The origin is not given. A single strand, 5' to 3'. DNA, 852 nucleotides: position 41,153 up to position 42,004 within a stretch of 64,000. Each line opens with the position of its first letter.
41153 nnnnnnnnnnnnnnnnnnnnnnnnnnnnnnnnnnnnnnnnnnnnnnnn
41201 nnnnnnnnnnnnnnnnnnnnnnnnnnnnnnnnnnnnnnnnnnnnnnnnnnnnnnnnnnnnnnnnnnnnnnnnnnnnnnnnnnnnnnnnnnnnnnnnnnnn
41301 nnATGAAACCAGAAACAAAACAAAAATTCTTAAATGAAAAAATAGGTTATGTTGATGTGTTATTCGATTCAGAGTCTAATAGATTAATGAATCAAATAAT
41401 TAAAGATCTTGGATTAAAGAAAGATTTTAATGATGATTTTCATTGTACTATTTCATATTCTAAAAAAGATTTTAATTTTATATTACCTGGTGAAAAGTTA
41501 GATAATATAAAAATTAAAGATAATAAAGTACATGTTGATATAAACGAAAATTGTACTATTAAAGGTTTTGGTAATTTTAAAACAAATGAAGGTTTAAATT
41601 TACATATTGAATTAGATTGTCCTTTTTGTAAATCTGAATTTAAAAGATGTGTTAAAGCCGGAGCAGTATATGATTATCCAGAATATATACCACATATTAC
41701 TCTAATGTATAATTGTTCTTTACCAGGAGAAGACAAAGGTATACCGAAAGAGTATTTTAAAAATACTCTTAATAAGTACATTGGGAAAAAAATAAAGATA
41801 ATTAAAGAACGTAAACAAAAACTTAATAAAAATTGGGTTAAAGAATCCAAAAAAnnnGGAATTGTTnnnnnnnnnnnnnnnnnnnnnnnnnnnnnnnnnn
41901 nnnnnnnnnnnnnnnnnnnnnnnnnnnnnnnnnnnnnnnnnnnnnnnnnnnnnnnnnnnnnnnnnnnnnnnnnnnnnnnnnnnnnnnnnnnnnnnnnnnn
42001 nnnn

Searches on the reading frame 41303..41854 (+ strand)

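Call 89: search_protein_families(library=pfam, proteins=[window:41303-41854:+], max_evalue=0.001)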
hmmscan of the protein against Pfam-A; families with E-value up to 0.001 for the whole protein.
window:41303-41854:+ (184 aa): 1 family
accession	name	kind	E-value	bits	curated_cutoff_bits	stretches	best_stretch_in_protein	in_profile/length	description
PF23474.1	Acb1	-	1.6e-20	73.7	27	1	16-180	4-143/144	Anti-CBASS protein Acb1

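Call 95: search_protein_families(library=ncbifam, proteins=[window:41303-41854:+], max_evalue=0.01)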
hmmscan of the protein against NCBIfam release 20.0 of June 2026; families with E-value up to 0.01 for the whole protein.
window:41303-41854:+ (184 aa): 0 families
